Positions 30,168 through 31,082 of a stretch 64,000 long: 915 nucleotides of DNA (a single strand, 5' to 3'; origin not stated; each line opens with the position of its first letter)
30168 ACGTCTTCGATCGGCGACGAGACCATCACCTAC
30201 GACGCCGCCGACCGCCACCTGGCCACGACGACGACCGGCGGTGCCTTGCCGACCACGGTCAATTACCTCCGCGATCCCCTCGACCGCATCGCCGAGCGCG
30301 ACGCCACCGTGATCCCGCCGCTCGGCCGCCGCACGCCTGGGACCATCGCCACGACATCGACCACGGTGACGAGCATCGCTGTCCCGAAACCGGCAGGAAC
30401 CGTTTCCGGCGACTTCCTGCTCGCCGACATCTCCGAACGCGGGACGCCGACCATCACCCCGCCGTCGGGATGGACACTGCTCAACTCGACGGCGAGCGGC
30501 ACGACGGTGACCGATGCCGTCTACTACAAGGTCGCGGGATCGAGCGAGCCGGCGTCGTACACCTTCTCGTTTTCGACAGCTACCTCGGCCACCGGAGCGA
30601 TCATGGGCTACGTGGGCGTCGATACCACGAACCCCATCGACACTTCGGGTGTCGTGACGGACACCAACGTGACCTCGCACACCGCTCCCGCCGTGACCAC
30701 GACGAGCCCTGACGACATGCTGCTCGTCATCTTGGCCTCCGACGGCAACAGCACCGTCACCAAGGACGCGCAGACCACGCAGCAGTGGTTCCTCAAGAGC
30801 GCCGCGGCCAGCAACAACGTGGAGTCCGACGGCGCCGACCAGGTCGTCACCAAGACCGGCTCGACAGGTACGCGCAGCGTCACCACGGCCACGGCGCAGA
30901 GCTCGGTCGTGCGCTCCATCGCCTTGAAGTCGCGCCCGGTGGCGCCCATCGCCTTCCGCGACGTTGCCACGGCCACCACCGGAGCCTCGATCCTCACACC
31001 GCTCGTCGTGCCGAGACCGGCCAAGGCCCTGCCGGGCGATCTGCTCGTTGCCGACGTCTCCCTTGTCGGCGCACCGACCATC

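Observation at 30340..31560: Two tandem ~195-aa domains of unknown type inserted between the YD-repeat shell and the RHS terminal repeat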

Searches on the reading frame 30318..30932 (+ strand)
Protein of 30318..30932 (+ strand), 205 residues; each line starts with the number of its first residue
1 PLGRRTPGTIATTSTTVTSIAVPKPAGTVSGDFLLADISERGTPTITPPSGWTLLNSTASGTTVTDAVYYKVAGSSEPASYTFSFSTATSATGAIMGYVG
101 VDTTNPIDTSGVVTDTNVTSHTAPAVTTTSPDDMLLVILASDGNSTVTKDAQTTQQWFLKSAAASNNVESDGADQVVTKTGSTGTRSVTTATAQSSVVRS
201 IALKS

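Call 8: search_protein_families(library=pfam, proteins=[window:30318-30932:+], max_evalue=10)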
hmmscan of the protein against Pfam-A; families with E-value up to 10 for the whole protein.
seq(205 aa): 0 families

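Call 10: find_homologous_proteins(query=window:30363-30932:+, max_evalue=0.001)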
Query seq(190 aa) (190 aa): 31 proteins with E <= 0.001 among 894 candidates.
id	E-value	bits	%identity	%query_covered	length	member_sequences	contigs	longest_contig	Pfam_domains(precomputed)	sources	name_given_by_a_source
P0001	1.8e-26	111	51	63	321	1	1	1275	PF13205.13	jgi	jgi:Bacterial Ig-like domain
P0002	4.6e-23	100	42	89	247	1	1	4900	-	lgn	-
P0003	6.3e-20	90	38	99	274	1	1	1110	PF17963.8,PF17892.8,PF17803.8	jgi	jgi:hypothetical protein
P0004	2.8e-19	88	49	57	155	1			-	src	-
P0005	5.3e-18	84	38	91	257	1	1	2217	-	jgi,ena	-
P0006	3.4e-16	78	49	47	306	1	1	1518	PF03160.21,PF13577.13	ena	-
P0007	4.5e-16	77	53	46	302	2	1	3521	-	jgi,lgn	jgi:hypothetical protein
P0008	3.1e-14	71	37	93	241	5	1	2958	-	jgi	-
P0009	1.1e-13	70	45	48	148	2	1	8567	-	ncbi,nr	ncbi:MAG TPA: hypothetical protein VFK62_00840, partial [Gaiellaceae bacterium]|nr:hypothetical prot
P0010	4.4e-13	68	41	60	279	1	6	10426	-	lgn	-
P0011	1.2e-12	66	39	62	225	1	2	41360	-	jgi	-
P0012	3.8e-12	65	36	93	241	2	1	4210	-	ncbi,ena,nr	ncbi:MAG TPA: hypothetical protein PLF11_11185 [Bacillota bacterium]|nr:hypothetical protein [Bacill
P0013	1.4e-11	63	48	40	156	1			-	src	-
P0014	4.8e-11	61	35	90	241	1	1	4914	-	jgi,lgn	jgi:hypothetical protein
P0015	5.0e-11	61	36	93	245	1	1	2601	-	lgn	-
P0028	1.4e-8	53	33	93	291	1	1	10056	-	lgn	-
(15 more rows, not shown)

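Call 11: search_solved_structures(query=window:30363-30932:+, max_evalue=10)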
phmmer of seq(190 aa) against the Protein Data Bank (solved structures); distinct sequences matched with E-value up to 10: 1.
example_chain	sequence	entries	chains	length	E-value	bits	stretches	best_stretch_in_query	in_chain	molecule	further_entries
1gzd_A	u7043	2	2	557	0.79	13.1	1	104-150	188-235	GLUCOSE-6-PHOSPHATE ISOMERASE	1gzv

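Call 17: search_protein_families(library=phrogs, alignment_id=A1, max_evalue=0.01)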
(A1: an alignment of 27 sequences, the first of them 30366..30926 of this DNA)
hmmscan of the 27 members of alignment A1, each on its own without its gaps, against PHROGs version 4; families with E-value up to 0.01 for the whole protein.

A. member 1, window:30366-30926:+ (187 aa): 2 families
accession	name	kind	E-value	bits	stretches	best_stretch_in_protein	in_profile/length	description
phrog_13624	-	other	3.5e-08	33.3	1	2-179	22-211/651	hydrolase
phrog_3329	-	unknown function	6e-07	29.5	1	4-80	231-315/440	-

B. families by the number of members that match (of 27 scanned): 5 families
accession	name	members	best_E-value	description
phrog_3329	-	15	3.2e-12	-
phrog_13624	-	7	3.5e-08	hydrolase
phrog_6813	-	3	6.3e-05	-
phrog_126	-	1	0.0038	holin/anti-holin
phrog_36743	-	1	0.008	-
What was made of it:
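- PHROG 13624 is labelled 'hydrolase' (call 17).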

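Call 18: search_dna_similar(query=window:30363-30932:+, collection=phages, mode=protein, max_evalue=0.001, max_rows=30)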
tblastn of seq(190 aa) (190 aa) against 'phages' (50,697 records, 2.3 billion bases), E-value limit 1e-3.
Records with a match: 11; places in all: 14; records where one place covers at least 80% of the query: 0.
Best place of each record, by identity: <60% 11.
By first word of the organism name: Rhodococcus 5; Gordonia 3; Streptomyces 2; Mycobacterium 1.
By host as written in the record: Rhodococcus equi NRRL B-16538 3; Streptomyces sanglieri UNT16F27A 2; Rhodococcus equi 2; Gordonia rubripertincta 2; Mycobacterium abscessus GD79 1; Gordonia rubripertincta NRRL B-16540 1.
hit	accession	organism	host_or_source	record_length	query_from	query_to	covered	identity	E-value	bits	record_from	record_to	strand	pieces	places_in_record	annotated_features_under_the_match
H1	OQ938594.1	Rhodococcus phage Jflix2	Rhodococcus equi NRRL B-16538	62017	2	115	60%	38.5%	2e-5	50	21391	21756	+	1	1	21: minor tail protein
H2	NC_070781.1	Streptomyces phage Tomas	Streptomyces sanglieri UNT16F27A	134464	3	123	64%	35.9%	6e-4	45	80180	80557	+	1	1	123: hydrolase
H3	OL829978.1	Streptomyces phage Tomas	Streptomyces sanglieri UNT16F27A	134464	3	123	64%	35.9%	6e-4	45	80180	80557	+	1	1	123: purple acid phosphatase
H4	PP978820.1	Rhodococcus phage Madraxi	Rhodococcus equi NRRL B-16538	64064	1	102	54%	37.3%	7e-5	48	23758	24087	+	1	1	26: minor tail protein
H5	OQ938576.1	Rhodococcus phage Shagrat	Rhodococcus equi NRRL B-16538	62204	1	106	56%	33.0%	4e-4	46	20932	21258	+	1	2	22: minor tail protein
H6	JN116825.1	Rhodococcus phage REQ1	Rhodococcus equi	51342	1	63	33%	45.6%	5e-6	52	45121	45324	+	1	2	hypothetical protein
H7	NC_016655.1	Rhodococcus phage REQ1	Rhodococcus equi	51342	1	63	33%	45.6%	5e-6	52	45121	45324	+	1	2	hypothetical protein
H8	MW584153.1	Mycobacterium phage prophi79-1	Mycobacterium abscessus GD79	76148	3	63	32%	45.3%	5e-4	46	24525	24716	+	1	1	27: hypothetical protein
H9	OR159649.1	Gordonia phage Jamzy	Gordonia rubripertincta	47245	5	63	31%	45.0%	1e-5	50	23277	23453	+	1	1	32: hypothetical protein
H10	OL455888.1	Gordonia phage GiKK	Gordonia rubripertincta NRRL B-16540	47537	5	63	31%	45.0%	1e-5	50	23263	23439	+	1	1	32: hypothetical protein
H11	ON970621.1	Gordonia phage Button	Gordonia rubripertincta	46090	5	63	31%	45.0%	1e-5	50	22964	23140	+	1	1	30: hypothetical protein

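Call 19: predict_structure(alignment_id=A1)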
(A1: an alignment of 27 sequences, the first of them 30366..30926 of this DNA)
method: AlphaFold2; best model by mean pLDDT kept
length: 187 residues; sequences in the alignment: 27
mean_pLDDT: 96.5   pTM: 0.91
mean pLDDT of the five models: 96.5, 95.6, 95.7, 94.2, 93.7
residues with pLDDT >= 90: 180; 70-90: 7; 50-70: 0; < 50: 0
segments of 3 or more residues with pLDDT < 50: none
pLDDT, mean of each block of 10 residues (from residue 1): 96 98 96 98 95 98 98 96 96 97 97 97 96 96 92 97 97 97 98
secondary structure, 60 per line:
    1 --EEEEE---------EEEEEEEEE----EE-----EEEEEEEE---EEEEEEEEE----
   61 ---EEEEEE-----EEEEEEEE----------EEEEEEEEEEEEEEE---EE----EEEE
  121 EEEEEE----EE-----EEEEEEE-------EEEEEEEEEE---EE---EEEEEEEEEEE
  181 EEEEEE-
elements in order: E3-7 E17-25 E37-44 E48-56 E64-69 E75-82 E93-107 E117-126 E138-144 E152-161 E170-186

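Call 21: get_annotated_region(hit=H1, flank=6000)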
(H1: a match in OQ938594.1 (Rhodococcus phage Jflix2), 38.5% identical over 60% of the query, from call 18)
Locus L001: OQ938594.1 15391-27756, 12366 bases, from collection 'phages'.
description: Rhodococcus phage Jflix2, complete genome.
organism: Rhodococcus phage Jflix2 (NCBI taxid 3049372)
taxonomy: Viruses; Duplodnaviria; Heunggongvirae; Uroviricota; Caudoviricetes
host: Rhodococcus equi NRRL B-16538; source: soil; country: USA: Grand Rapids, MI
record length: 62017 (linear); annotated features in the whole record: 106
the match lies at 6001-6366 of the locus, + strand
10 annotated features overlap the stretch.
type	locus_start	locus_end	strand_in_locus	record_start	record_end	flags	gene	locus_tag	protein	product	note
CDS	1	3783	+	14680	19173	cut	20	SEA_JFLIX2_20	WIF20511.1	tape measure protein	-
CDS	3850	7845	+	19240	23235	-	21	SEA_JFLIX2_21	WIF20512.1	minor tail protein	-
CDS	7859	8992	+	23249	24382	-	22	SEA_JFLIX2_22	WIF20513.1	minor tail protein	-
CDS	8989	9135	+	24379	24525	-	23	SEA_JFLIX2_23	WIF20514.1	hypothetical protein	-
CDS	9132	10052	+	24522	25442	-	24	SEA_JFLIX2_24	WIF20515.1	minor tail protein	-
CDS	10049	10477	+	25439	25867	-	25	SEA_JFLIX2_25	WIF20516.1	HNH endonuclease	-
CDS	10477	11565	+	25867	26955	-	26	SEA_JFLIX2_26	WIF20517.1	endolysin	-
CDS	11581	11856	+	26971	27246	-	27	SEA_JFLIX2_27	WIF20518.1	holin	-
CDS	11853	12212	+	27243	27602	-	28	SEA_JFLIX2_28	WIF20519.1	membrane protein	-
CDS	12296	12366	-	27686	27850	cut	29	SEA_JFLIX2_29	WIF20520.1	DNA binding protein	-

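Call 23: fold_search(model_id=the predicted structure, library=pdb)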
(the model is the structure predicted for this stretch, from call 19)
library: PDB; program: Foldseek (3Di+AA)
matches with E <= 10: 560; with E <= 0.001: 0
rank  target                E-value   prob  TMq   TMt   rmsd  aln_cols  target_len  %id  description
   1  6tku                  1.5e-01  0.13  0.20  0.10  15.4       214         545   13  Crystal structure of a capsule-specific depolymerase produced by Klebsiella phage (released 2020-04-22)
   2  1apn_A                1.6e-01  0.06  0.16  0.14  18.1       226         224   12  THE CRYSTALLOGRAPHIC STRUCTURE OF METAL-FREE CONCANAVALIN A AT 2.5 ANGSTROMS RESOLUTION (released 1996-04-03)
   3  6ue7_F                2.4e-01  0.20  0.23  0.19  15.8       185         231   10  Structure of dimeric sIgA complex (released 2020-02-19)
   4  6bo3_B                2.6e-01  0.12  0.22  0.22  17.8       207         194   10  Structure Determination of A223, a turret protein in Sulfolobus turreted icosahedral virus, using an iterative hybrid  (released 2018-11-21)
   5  8tfr_B                3.0e-01  0.08  0.17  0.16  17.4       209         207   15  Apo Fab from C10-S66K antibody (released 2023-08-16)
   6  2cau                  3.1e-01  0.06  0.17  0.12  18.5       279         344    7  CANAVALIN FROM JACK BEAN (released 1998-11-25)
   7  6ue7_B                3.3e-01  0.13  0.21  0.18  15.4       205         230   10  Structure of dimeric sIgA complex (released 2020-02-19)
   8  5n40                  3.5e-01  0.15  0.24  0.15  19.9       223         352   13  Structure of Yersinia pseudotuberculosis adhesin InvE (released 2017-04-12)
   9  6ue7_G                3.6e-01  0.11  0.21  0.18  16.0       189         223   10  Structure of dimeric sIgA complex (released 2020-02-19)
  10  6bo3_A                3.8e-01  0.07  0.19  0.19  19.7       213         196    9  Structure Determination of A223, a turret protein in Sulfolobus turreted icosahedral virus, using an iterative hybrid  (released 2018-11-21)
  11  7jg1_A                4.0e-01  0.09  0.19  0.17  17.3       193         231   11  Dimeric Immunoglobin A (dIgA) (released 2020-11-11)
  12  4jf9_A                4.5e-01  0.03  0.12  0.11  18.0       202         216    7  Crystal structure of the wild type red fluorescent protein lanRFP (Branchiostoma Lanceolatum) (released 2013-09-18)
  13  5d9q_E                4.9e-01  0.08  0.20  0.18  18.5       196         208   12  Crystal Structure of the BG505 SOSIP gp140 HIV-1 Env trimer in Complex with the Broadly Neutralizing Fab PGT122 and sc (released 2016-08-17)
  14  5di8_B                5.5e-01  0.12  0.24  0.22  17.0       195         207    7  Fc Knob-Hole Heterodimer T366W + T366S/L368A/Y407V (released 2016-03-30)
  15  6ue7_A                5.5e-01  0.12  0.22  0.19  16.8       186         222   10  Structure of dimeric sIgA complex (released 2020-02-19)
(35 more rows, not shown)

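Call 24: search_protein_representatives(alignment_id=A1)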
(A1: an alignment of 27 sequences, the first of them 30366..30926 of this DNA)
Query: 27 sequences, 245 profile positions. Proteins with E-value up to 0.001 (for the whole library): 43822; up to 1e-10: 24758; up to 1e-30: 3808. The best 150 are listed.
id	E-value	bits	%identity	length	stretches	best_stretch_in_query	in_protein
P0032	5.7e-178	605.7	-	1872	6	4-190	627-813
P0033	5.9e-165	563.1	-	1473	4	27-216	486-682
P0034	1.3e-161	552.1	-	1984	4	8-218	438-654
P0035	4.4e-156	534.0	-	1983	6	5-219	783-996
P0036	2.3e-152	521.9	-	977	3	10-220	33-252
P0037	5.2e-150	514.1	-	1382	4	12-222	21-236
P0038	1.4e-147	506.2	-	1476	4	27-217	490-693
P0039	2.9e-145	498.6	-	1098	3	30-220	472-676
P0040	5.1e-142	488.0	-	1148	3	10-220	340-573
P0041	7.7e-142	487.4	-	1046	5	12-215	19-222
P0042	3.6e-140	481.9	-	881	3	30-218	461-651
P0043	1.9e-136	469.7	-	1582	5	11-234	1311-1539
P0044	4.3e-135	465.3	-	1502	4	28-221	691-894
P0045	1.5e-131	453.7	-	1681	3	9-217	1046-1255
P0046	2.3e-130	449.8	-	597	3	11-218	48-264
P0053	3.7e-116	403.3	-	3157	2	23-218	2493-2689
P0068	1.3e-101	355.7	-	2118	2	10-215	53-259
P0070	3.6e-100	350.9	-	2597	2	11-218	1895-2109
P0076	5.8e-98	343.7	-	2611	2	12-222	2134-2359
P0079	1.1e-97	342.8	-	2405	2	14-224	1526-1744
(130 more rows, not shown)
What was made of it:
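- Tried and rejected: I rejected it because the models are confident and the profile finds thousands of hits below 1e-30 (calls 19, 24).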

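Call 30: fold_search(model_id=the predicted structure, library=viral)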
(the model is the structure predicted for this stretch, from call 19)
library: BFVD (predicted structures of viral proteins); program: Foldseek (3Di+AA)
matches with E <= 10: 485; with E <= 0.001: 46
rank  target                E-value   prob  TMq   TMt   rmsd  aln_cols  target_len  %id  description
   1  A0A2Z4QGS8            3.9e-09  1.00  0.87  0.70   2.7       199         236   22  (no name in the UniProt tables at hand)
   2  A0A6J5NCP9            4.3e-09  1.00  0.79  0.18   3.2       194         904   28  Uncharacterized protein [uncultured Caudovirales phage]
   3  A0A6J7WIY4            9.7e-09  1.00  0.77  0.65   3.2       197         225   29  Uncharacterized protein [uncultured Caudovirales phage]
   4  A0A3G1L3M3            3.3e-08  1.00  0.80  0.63   3.2       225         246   16  Uncharacterized protein [Synechococcus phage S-CBWM1]
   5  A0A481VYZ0            7.7e-08  1.00  0.83  0.19   2.9       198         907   25  (no name in the UniProt tables at hand)
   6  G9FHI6                9.0e-08  1.00  0.85  0.13   3.4       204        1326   22  (no name in the UniProt tables at hand)
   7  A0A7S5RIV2            1.2e-07  1.00  0.80  0.70   3.2       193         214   22  Uncharacterized protein [Rhizobium phage RHph_I1_6]
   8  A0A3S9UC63            2.5e-07  1.00  0.84  0.70   2.9       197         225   22  (no name in the UniProt tables at hand)
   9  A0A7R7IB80            4.3e-07  1.00  0.82  0.76   2.5       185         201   22  (no name in the UniProt tables at hand)
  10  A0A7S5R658            1.1e-06  1.00  0.76  0.31   3.0       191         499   21  (no name in the UniProt tables at hand)
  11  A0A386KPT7            1.9e-06  1.00  0.75  0.20   3.4       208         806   18  Glycerophosphodiester phosphodiesterase [Microbacterium phage ValentiniPuff]
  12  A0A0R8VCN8            2.5e-06  1.00  0.79  0.24   4.2       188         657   25  (no name in the UniProt tables at hand)
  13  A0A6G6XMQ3            2.5e-06  1.00  0.72  0.28   6.4       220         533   20  (no name in the UniProt tables at hand)
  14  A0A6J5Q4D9            4.4e-06  1.00  0.80  0.38   3.4       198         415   16  Uncharacterized protein [uncultured Caudovirales phage]
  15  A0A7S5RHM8            6.0e-06  1.00  0.68  0.45   6.1       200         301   18  (no name in the UniProt tables at hand)
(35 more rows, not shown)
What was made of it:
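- Closest known: Actinophage minor tail proteins. Same: The predicted folds match, with BFVD TM-score up to 0.87 (call 30).
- There are 46 BFVD matches with TM-score up to 0.87, including two weaker matches (E about 2-4e-3) to mycobacteriophage minor tail proteins (call 30), and PHROG 3329 and 13624 match (call 17). The domain occurs in phage tail proteins, where depolymerases are common (calls 18, 30).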

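Call 31: find_encoding_contigs(protein=P0053, flank=6000, max_places=4)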
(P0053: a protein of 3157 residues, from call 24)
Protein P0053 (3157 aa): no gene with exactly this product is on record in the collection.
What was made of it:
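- Tried and rejected: find_encoding_contigs could not locate the window protein P0053 (call 31).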

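Call 32: find_encoding_contigs(protein=P0070, flank=6000, max_places=3)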
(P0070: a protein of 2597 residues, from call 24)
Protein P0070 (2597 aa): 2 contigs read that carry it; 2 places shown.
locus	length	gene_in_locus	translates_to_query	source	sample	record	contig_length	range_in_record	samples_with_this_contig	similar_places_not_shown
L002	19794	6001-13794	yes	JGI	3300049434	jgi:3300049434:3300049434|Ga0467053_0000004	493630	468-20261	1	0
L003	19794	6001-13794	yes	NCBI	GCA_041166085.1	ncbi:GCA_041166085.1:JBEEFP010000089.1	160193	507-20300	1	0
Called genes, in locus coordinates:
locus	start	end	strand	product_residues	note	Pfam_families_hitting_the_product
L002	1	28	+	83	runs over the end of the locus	-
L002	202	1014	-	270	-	-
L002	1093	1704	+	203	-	-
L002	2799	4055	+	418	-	-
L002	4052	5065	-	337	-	PF02668:TauD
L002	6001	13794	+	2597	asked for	PF05593:RHS_repeat (faint), PF13517:FG-GAP_3 (faint), PF25023:TEN_YD-shell (faint), PF01839:FG-GAP (faint), PF07691:PA14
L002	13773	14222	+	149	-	PF21746:DUF6869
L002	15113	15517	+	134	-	-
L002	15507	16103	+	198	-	-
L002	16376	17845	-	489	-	PF12161:HsdM_N, PF02384:N6_Mtase, PF01170:UPF0020 (faint), PF07669:Eco57I (faint)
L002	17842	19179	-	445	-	PF01420:Methylase_S (faint)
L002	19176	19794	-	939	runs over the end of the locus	PF00270:DEAD, PF04851:ResIII, PF18766:SWI2_SNF2, PF00271:Helicase_C (faint), PF08463:EcoEI_R_C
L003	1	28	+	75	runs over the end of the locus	-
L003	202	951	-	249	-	-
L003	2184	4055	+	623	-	-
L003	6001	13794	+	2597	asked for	PF05593:RHS_repeat (faint), PF13517:FG-GAP_3 (faint), PF25023:TEN_YD-shell (faint), PF01839:FG-GAP (faint), PF07691:PA14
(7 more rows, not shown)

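Call 33: find_encoding_contigs(protein=P0011, flank=10000, max_places=2)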
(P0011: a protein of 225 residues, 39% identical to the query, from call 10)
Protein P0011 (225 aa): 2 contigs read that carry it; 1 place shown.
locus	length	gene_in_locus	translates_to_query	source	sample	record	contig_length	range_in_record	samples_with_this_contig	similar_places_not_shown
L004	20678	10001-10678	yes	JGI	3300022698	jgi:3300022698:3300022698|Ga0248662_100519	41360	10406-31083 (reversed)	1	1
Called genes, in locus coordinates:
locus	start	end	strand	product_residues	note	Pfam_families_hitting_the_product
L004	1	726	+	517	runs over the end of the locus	-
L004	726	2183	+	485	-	PF11134:Phage_stabilise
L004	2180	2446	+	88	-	-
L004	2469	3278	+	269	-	-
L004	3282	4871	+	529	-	-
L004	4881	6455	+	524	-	-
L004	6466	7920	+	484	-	-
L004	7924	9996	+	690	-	-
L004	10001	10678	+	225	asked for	-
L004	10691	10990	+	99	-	-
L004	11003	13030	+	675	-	PF02839:CBM_5_12 (faint)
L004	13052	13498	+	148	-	-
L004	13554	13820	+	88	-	-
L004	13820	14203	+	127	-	-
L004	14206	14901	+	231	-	-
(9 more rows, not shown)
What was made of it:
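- A stand-alone copy lies in the structural module of a 41-kb phage contig (call 33).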
